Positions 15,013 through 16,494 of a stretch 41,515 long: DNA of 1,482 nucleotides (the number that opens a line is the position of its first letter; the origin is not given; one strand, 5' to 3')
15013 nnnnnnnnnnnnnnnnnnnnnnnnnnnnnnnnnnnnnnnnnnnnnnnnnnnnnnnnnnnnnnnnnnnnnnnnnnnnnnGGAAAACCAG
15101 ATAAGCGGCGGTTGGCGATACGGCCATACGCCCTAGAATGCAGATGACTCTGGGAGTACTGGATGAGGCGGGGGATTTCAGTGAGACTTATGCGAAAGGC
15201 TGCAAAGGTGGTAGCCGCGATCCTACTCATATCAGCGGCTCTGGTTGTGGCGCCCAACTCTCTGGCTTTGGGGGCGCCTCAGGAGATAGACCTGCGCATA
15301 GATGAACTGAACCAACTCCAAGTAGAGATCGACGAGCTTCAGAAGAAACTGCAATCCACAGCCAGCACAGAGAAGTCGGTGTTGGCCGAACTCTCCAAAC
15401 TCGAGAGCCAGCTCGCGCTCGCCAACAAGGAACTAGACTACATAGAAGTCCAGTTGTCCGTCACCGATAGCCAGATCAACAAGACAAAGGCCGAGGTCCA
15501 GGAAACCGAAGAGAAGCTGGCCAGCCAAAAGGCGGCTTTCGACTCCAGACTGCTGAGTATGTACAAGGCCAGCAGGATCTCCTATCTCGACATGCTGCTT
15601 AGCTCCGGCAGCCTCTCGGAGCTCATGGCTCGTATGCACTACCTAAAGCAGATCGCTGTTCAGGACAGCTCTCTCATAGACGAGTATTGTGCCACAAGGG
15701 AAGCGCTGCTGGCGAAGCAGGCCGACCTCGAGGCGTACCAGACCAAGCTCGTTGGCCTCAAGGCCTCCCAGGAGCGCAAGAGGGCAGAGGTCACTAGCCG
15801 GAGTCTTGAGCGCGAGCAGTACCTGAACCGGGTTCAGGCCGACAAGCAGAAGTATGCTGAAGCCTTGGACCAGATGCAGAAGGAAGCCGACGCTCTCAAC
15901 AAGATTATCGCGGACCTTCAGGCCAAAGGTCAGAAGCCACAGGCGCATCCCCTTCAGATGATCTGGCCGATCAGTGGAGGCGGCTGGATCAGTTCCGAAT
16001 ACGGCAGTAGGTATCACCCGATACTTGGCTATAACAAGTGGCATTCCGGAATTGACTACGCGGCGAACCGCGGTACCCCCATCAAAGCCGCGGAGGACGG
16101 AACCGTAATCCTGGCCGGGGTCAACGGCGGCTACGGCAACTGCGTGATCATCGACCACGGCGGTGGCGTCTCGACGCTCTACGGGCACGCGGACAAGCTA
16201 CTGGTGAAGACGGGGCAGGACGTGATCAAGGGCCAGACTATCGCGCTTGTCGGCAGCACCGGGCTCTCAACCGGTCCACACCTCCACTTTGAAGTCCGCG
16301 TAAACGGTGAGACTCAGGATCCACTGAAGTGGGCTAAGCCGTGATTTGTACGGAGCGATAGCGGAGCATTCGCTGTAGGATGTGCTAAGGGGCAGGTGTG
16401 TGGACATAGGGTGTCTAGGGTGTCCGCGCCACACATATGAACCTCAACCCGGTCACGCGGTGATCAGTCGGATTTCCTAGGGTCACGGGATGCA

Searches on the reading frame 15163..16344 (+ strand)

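Call 54: search_protein_families(library=pfam, proteins=[window:15163-16344:+], max_evalue=0.00001)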
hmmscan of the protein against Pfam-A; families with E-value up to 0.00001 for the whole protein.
window:15163-16344:+ (393 aa): 2 families
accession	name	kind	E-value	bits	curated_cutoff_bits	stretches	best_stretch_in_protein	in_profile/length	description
PF01551.29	Peptidase_M23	-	7.4e-37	125.9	28.7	1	294-387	3-96/96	Peptidase family M23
PF24568.1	CC_PcsB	-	1.1e-09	38.5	27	1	113-182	2-72/75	Peptidoglycan hydrolase PcsB, coiled-coil domain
